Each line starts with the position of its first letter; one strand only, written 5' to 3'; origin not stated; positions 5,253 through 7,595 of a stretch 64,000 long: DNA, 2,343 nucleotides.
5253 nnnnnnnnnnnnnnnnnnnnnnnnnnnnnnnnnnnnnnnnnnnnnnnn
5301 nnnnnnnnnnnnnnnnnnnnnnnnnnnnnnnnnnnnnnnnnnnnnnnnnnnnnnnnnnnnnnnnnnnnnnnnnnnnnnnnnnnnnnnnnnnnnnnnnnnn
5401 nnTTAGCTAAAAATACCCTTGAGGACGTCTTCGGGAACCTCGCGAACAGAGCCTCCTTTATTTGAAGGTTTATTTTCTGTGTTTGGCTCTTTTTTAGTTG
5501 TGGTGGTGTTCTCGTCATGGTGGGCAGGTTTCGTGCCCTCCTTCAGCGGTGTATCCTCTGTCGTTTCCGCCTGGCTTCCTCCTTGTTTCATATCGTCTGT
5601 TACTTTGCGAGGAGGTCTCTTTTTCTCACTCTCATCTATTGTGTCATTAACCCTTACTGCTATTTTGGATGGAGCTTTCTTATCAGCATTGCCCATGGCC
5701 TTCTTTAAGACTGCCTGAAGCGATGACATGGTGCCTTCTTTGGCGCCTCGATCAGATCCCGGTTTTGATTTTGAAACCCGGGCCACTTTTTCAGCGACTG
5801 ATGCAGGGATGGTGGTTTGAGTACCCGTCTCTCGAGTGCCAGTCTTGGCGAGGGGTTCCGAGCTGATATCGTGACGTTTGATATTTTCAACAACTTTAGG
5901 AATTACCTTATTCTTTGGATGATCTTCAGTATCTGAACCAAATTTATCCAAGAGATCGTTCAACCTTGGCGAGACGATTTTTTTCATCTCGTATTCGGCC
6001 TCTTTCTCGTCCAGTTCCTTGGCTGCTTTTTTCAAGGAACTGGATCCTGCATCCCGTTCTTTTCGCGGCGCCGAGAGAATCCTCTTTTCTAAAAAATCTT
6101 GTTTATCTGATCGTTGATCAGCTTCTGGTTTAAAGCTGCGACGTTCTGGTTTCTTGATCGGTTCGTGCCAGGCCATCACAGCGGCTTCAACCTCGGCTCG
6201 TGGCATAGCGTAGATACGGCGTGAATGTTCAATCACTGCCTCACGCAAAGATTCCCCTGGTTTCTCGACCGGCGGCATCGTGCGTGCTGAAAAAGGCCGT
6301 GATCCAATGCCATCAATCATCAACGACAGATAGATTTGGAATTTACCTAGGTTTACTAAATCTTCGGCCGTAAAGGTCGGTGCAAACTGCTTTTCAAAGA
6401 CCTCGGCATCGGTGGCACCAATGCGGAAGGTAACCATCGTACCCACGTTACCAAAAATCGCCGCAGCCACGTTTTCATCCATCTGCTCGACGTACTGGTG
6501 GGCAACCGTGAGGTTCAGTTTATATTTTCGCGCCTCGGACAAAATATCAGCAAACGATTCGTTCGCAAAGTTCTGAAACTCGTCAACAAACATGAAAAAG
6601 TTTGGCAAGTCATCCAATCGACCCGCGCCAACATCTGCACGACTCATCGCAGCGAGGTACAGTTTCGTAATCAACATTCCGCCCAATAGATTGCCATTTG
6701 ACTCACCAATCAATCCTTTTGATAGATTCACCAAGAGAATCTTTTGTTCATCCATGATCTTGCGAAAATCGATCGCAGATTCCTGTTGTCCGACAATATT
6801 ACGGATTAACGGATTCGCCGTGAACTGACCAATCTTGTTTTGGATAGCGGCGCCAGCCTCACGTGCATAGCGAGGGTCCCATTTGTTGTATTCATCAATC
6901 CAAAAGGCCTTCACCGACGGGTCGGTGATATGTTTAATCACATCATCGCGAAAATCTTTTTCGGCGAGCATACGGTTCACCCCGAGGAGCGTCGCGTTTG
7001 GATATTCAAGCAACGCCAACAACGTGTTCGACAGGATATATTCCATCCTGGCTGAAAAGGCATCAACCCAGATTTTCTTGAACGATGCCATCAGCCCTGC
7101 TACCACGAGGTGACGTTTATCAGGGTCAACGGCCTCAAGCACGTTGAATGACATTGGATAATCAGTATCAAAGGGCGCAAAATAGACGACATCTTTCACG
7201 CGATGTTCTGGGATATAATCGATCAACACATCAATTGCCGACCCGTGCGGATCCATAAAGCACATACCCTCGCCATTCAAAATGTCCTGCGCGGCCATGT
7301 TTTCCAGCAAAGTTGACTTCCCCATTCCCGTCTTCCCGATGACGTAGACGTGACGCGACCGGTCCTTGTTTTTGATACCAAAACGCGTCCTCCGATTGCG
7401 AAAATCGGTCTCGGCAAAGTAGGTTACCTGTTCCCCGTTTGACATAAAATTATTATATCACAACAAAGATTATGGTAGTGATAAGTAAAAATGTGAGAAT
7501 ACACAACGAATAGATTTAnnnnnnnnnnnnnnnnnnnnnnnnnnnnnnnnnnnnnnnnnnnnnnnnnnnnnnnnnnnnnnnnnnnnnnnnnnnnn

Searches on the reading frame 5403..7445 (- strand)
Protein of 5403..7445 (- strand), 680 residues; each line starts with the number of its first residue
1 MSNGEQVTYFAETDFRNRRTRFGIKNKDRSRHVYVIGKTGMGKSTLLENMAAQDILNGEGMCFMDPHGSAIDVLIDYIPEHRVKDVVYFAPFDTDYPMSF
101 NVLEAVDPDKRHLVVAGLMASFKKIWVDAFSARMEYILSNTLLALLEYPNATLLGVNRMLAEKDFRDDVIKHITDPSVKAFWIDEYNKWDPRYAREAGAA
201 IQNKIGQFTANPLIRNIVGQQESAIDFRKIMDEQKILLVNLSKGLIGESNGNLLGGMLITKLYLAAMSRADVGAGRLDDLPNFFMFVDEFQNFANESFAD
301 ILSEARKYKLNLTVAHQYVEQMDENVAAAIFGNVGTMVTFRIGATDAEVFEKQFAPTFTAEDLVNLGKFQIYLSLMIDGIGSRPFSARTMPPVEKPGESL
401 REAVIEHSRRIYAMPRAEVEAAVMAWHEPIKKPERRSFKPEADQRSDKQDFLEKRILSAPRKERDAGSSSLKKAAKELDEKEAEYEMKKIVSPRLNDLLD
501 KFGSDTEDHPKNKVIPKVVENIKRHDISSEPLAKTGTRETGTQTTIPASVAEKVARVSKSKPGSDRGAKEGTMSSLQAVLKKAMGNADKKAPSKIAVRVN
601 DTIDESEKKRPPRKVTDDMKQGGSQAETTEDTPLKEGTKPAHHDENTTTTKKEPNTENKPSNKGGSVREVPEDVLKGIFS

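Call 4: search_protein_families(library=pfam, proteins=[window:5403-7445:-], max_evalue=0.01)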
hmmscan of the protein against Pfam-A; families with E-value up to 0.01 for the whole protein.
window:5403-7445:- (680 aa): 6 families
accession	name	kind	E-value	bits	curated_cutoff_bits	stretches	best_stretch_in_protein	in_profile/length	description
PF12696.13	TraG-D_C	-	2.6e-06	27.8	22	1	284-347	3-69/126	TraM recognition site of TraD and TraG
PF10412.15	TrwB_AAD_bind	-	4e-05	23.1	20.5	1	27-343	12-311/387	Type IV secretion-system coupling protein DNA-binding domain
PF01935.23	DUF87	-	0.00012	22.7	23.2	1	26-68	19-62/220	Helicase HerA, central domain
PF13401.12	AAA_22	-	0.0015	19.3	27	0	29-54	4-29/130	AAA domain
PF13191.12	AAA_16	-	0.0017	19.3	32.6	0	27-63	21-55/167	AAA ATPase domain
PF25199.1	nSTAND_NTPase5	-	0.0089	16.3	34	0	25-89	36-102/145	Novel STAND NTPase 5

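Call 5: search_protein_families(library=ncbifam, proteins=[window:5403-7445:-], max_evalue=0.01)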
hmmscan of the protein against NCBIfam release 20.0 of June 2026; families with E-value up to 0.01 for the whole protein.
window:5403-7445:- (680 aa): 7 families
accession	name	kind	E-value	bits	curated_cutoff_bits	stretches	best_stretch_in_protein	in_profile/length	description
NF045973.1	conju_CD1115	equivalog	2.9e-11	42.9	250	1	26-351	20-369/442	VirD4-like conjugal transfer protein, CD1115 family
TIGR03743.1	SXT_TraD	subfamily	5.2e-11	41.7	366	2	24-69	169-214/636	conjugative transfer system coupling protein TraD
TIGR03754.1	conj_TOL_TraD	equivalog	1.8e-07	30.1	647.55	1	24-74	174-223/643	type IV conjugative transfer system coupling protein TraD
NF053655.1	CedD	equivalog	4.8e-06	25.5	600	1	18-77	209-268/527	DNA-translocating ATPase CedD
NF041447.1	TrbC_conju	equivalog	0.0026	16.2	800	0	22-67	121-166/685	F-type conjugative transfer protein TrbC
TIGR00929.1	VirB4_CagE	subfamily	0.0029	15.9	643.1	0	30-53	437-460/792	VirB4 family type IV secretion/conjugal transfer ATPase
NF033849.1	ser_rich_anae_1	subfamily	0.004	14.5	650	0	195-341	935-1089/1163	serine-rich protein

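Call 11: search_protein_families(library=padloc, proteins=[window:5403-7445:-], max_evalue=0.01)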
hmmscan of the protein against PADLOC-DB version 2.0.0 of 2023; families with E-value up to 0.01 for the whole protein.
window:5403-7445:- (680 aa): 4 families
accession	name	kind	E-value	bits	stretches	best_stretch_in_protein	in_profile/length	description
PDLC04140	mad8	-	4.3e-17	60.6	1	29-373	26-286/314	mads_8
PDLC04103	HerA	-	5e-08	29.7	1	288-352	459-520/579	-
PDLC04105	HerA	-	0.00013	18.6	0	30-70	166-207/576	-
PDLC01055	HerA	-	0.0024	14.8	1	31-57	158-184/532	Type III coevolved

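Call 49: search_solved_structures(query=window:5403-7445:-, max_evalue=1, show_alignments=1)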
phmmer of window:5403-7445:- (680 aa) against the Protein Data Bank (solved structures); distinct sequences matched with E-value up to 1: 4.
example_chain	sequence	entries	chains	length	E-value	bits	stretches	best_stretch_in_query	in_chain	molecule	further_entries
1gl6_A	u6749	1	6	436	0.00015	23.7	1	29-72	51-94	ATPASE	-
1e9r_A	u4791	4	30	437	0.00015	23.7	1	29-72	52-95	CONJUGAL TRANSFER PROTEIN TRWB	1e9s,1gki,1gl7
3ozx_A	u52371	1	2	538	0.26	13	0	185-303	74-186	RNase L inhibitor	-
6tmf_d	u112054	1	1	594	0.3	12.8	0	185-303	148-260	ATPase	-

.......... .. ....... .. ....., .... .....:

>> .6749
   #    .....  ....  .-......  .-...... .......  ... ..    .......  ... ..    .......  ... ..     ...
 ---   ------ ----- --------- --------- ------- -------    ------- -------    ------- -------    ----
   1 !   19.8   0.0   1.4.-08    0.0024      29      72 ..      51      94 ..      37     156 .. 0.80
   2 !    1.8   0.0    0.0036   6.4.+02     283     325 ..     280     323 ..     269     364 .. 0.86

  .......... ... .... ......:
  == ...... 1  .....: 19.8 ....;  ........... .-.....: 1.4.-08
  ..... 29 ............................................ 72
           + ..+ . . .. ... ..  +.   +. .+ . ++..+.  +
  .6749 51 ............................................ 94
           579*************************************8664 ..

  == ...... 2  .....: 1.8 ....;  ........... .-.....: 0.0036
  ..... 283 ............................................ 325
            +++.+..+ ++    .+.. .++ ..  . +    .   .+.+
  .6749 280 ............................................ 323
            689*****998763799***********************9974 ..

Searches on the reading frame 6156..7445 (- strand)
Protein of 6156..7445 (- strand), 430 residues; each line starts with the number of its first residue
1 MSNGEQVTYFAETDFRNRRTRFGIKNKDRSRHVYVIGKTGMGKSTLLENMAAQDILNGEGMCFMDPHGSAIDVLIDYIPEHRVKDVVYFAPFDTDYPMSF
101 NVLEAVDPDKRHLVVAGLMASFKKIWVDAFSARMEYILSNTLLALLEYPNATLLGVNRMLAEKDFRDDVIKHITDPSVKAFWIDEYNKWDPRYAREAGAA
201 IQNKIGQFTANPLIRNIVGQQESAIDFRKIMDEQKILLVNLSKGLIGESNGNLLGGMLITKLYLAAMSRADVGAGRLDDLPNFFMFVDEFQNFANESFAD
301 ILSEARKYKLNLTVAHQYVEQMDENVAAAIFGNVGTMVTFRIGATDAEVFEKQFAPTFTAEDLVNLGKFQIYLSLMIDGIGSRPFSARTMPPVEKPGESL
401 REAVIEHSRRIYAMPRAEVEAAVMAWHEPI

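Call 12: find_homologous_proteins(query=window:6156-7445:-)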
Query seq(430 aa) (430 aa): 8000 proteins with E <= 0.001 among 8000 candidates; the best 120 are listed.
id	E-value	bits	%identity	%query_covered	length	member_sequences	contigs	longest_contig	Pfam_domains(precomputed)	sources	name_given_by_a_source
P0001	1.5e-286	968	100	100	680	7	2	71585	PF12696.14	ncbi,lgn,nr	ncbi:type IV secretion system DNA-binding domain-containing protein [Patescibacteria group bacterium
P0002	9.2e-255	863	88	100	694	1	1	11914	PF10412.16,PF12696.14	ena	-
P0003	9.9e-255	863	87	100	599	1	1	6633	PF10412.16,PF12696.14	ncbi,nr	ncbi:type IV secretion system DNA-binding domain-containing protein, partial [Patescibacteria group 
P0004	1.1e-254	863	88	100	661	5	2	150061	PF10412.16,PF12696.14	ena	-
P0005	2.7e-253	858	87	100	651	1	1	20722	PF10412.16,PF12696.14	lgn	-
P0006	6.9e-252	854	87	100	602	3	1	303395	PF10412.16,PF12696.14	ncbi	-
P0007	3.2e-251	852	86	100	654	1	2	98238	PF10412.16,PF12696.14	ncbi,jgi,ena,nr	ncbi:type IV secretion system DNA-binding domain-containing protein [Patescibacteria group bacterium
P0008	1.6e-250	849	87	100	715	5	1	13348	PF10412.16,PF12696.14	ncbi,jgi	ncbi:MAG: hypothetical protein ACJA2Z_000245 [Candidatus Paceibacteria bacterium]|jgi:hypothetical p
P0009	2.7e-250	848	87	100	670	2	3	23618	PF10412.16,PF12696.14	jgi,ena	-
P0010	4.9e-250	848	87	100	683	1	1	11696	PF10412.16,PF12696.14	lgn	-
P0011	6.2e-249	844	85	100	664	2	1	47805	PF10412.16,PF12696.14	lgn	-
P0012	1.0e-247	840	85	99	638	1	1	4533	PF10412.16,PF12696.14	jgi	jgi:hypothetical protein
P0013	5.7e-247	838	85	100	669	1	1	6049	PF10412.16,PF12696.14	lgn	-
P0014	1.6e-246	836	84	100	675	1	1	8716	PF10412.16,PF12696.14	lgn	-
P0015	4.0e-245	831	85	100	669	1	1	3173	PF10412.16,PF12696.14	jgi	jgi:hypothetical protein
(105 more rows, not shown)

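Call 14: find_related_loci(query=window:6156-7445:-, collection=genome_contigs, flank=10000)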
Query seq(430 aa) (430 aa) in genome_contigs; peptide patterns used: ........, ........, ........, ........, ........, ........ (x = any residue, [..] = any of these).
134 stretches matched a pattern; 68 encode a relative of the query (tblastn E <= 1e-3); 68 distinct loci.
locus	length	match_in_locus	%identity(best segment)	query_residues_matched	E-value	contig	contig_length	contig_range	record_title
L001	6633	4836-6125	87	1-430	0e+0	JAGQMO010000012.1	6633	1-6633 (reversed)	MAG: Patescibacteria group bacterium isolate HKST-UBA44 2012-05-30_1_(paired)_contig_31775, whole genome shotgun sequenc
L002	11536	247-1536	87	1-430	0e+0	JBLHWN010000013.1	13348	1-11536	MAG: Candidatus Paceibacteria bacterium isolate 3300046534_166 Ga0491194_0010981, whole genome shotgun sequence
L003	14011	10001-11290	87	1-430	0e+0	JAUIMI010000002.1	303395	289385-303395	MAG: bacterium isolate Co_bin.90 NODE_348_length_303395_cov_2.222496, whole genome shotgun sequence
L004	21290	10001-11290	86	1-430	0e+0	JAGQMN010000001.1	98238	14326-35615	MAG: Patescibacteria group bacterium isolate HKST-UBA43 NODE_1_length_98238_cov_6.995243, whole genome shotgun sequence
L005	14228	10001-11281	86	4-430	0e+0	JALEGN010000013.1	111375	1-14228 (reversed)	MAG: Candidatus Paceibacterota bacterium isolate CC_bin2 k97_178586, whole genome shotgun sequence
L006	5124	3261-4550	85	1-430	0e+0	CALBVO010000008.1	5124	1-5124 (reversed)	MAG: Candidatus Pacebacteria bacterium isolate L1_Bin_METABAT__262_1 genome assembly, contig: c_000000432172, whole geno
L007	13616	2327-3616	84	1-430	0e+0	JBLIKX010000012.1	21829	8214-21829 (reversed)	MAG: Crocinitomicaceae bacterium isolate 3300054694_38 Ga0535664_0002305, whole genome shotgun sequence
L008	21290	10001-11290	78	1-430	0e+0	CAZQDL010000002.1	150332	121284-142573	MAG TPA_asm: uncultured Candidatus Saccharibacteria bacterium isolate SRP118108_co5_237 genome assembly, contig: NODE_34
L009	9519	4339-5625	69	1-429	0e+0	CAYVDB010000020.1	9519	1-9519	MAG TPA_asm: uncultured Candidatus Saccharibacteria bacterium isolate SRP287051_co2_78 genome assembly, contig: NODE_118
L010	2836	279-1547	69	7-428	0e+0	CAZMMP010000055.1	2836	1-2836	MAG TPA_asm: uncultured Candidatus Saccharibacteria bacterium isolate SRP135725_co1_624 genome assembly, contig: NODE_66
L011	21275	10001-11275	68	6-430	0e+0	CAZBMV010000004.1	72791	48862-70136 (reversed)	MAG TPA_asm: uncultured Candidatus Saccharibacteria bacterium isolate binchicken_co16_358 genome assembly, contig: NODE_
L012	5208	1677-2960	66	3-430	0e+0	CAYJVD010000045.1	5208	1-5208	MAG TPA_asm: uncultured Candidatus Saccharibacteria bacterium isolate ERP125453_co1_353 genome assembly, contig: NODE_21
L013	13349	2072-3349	65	3-428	0e+0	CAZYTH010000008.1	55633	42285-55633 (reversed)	MAG TPA_asm: uncultured Candidatus Saccharibacteria bacterium isolate SRP263991_co7_31 genome assembly, contig: NODE_530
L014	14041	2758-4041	64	3-430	0e+0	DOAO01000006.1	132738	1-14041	MAG TPA_asm: Patescibacteria group bacterium isolate UBA12445 contig_1021, whole genome shotgun sequence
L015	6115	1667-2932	66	5-426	0e+0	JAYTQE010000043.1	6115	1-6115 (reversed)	MAG: Candidatus Paceibacterota bacterium isolate GFS_455 GFS_455_42, whole genome shotgun sequence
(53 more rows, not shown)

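Call 24: find_encoding_contigs(protein=P0001, flank=10000, max_places=4)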
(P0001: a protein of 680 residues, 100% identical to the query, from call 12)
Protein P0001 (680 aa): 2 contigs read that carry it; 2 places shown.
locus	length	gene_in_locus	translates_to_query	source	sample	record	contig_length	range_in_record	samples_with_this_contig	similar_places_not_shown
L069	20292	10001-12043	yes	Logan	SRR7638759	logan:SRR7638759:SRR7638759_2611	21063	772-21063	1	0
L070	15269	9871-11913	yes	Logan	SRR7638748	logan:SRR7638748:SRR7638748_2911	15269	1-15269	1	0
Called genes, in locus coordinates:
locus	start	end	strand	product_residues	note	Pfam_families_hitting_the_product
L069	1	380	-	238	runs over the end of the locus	PF21176:RecR_HhH, PF13662:Toprim_4 (weak)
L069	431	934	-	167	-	PF01575:MaoC_dehydratas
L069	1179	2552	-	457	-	PF00772:DnaB, PF13481:AAA_25, PF03796:DnaB_C, PF06745:ATPase (weak)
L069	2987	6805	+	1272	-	PF07728:AAA_5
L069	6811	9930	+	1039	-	PF01841:Transglut_core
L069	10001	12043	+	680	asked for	PF12696:TraG-D_C (weak)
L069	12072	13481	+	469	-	PF00932:LTD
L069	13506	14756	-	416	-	PF18915:DUF5667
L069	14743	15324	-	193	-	PF04542:Sigma70_r2, PF08281:Sigma70_r4_2, PF04545:Sigma70_r4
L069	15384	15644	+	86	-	-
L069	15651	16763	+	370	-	PF01926:MMR_HSR1, PF02421:FeoB_N, PF06071:YchF-GTPase_C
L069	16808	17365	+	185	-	PF01300:Sua5_yciO_yrdC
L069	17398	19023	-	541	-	PF00753:Lactamase_B, PF23023:Anti-Pycsar_Apyc1 (faint), PF12706:Lactamase_B_2, PF22505:RNase_J_b_CASP, PF07521:RMMBL (weak), PF17770:RNase_J_C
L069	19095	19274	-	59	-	-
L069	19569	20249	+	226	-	-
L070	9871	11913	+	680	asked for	PF12696:TraG-D_C (weak)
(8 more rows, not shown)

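Call 60: predict_structure(alignment_id=A2)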
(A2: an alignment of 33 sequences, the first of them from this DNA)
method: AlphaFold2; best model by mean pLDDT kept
length: 430 residues; sequences in the alignment: 33
mean_pLDDT: 83.1   pTM: 0.86
mean pLDDT of the five models: 83.1, 82.7, 82.6, 75.0, 71.2
residues with pLDDT >= 90: 184; 70-90: 166; 50-70: 66; < 50: 14
segments of 3 or more residues with pLDDT < 50: 39-43, 375-380
pLDDT, mean of each block of 10 residues (from residue 1): 73 72 79 59 69 93 92 94 96 94 88 91 86 92 95 93 93 94 84 75 90 93 93 96 90 91 89 84 88 73 76 75 69 62 70 74 64 50 69 87 97 96 85
secondary structure, 60 per line:
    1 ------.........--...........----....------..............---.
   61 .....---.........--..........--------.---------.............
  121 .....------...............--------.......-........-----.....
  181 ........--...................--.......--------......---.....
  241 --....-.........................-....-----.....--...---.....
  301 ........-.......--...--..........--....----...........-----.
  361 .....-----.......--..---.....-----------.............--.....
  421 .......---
elements in order: E7-15 E18-25 E33-36 H43-56 E60-65 H69-77 H80-85 E86-89 H108-125 H132-146 H155-161 H163-170 H176-188 H191-209 H212-218 H227-232 E236-240 H243-246 H248-272 H274-277 E283-287 H296-308 E310-316 H324-333 E336-339 H344-354 H360-365 E371-377 E385-389 H401-412 H416-427

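Call 64: fold_search(model_id=the predicted structure, library=pdb)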
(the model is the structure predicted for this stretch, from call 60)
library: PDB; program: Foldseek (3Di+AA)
matches with E <= 10: 525; with E <= 0.001: 13
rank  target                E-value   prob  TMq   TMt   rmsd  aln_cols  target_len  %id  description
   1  6sz9_A                2.7e-09  1.00  0.50  0.46  13.9       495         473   15  Type IV Coupling Complex (T4CC) from L. pneumophila. (released 2020-05-13)
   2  8dol_A                3.3e-08  1.00  0.58  0.48   8.1       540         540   12  Mechanism of regulation of the Helicobacter pylori Cagbeta ATPase by CagZ (released 2023-02-15)
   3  9x1m_A                4.2e-08  1.00  0.50  0.39   9.2       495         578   15  The cryo-EM structure of HerA-NurA complex with AMPPNP and dsDNA from Thermococcus kodakarensis (released 2026-02-04)
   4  8dol_D                1.0e-07  1.00  0.59  0.50   8.5       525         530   12  Mechanism of regulation of the Helicobacter pylori Cagbeta ATPase by CagZ (released 2023-02-15)
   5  8dol_B                2.4e-07  1.00  0.56  0.49   8.8       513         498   13  Mechanism of regulation of the Helicobacter pylori Cagbeta ATPase by CagZ (released 2023-02-15)
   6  1gl6_E                2.6e-07  1.00  0.58  0.60   5.5       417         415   15  Plasmid coupling protein TrwB in complex with the non-hydrolysable GTP analogue GDPNP (released 2002-05-16)
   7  8dol_F                3.1e-07  1.00  0.60  0.51   8.4       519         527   12  Mechanism of regulation of the Helicobacter pylori Cagbeta ATPase by CagZ (released 2023-02-15)
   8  8xav_A                4.9e-05  1.00  0.49  0.38  12.7       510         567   13  Cryo-EM structure of an anti-phage defense complex (released 2024-06-05)
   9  8xau_F                7.8e-05  1.00  0.50  0.42  10.7       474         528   14  Cryo-EM structure of HerA (released 2024-06-05)
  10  4ag5_A                1.3e-04  1.00  0.49  0.55   7.2       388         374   13  Structure of VirB4 of Thermoanaerobacter pseudethanolicus (released 2012-07-04)
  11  4ag5_B                1.7e-04  1.00  0.55  0.62   6.6       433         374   12  Structure of VirB4 of Thermoanaerobacter pseudethanolicus (released 2012-07-04)
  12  8rtd_g                2.9e-04  1.00  0.42  0.26  10.2       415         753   14  Stalk-Arches-IMC structure from the fully-assembled R388 type IV secretion system determined by cryo-EM. (released 2024-06-19)
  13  8ziq_M                3.7e-04  1.00  0.51  0.40  11.6       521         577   14  HerA-DUF4297 complex with DNA (released 2025-03-12)
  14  8sub_N                1.6e-03  1.00  0.49  0.39   9.9       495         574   13  E. coli SIR2-HerA complex (dodecamer SIR2 pentamer HerA) (released 2023-12-27)
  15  4ag5_C                5.0e-03  1.00  0.36  0.54   8.0       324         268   10  Structure of VirB4 of Thermoanaerobacter pseudethanolicus (released 2012-07-04)
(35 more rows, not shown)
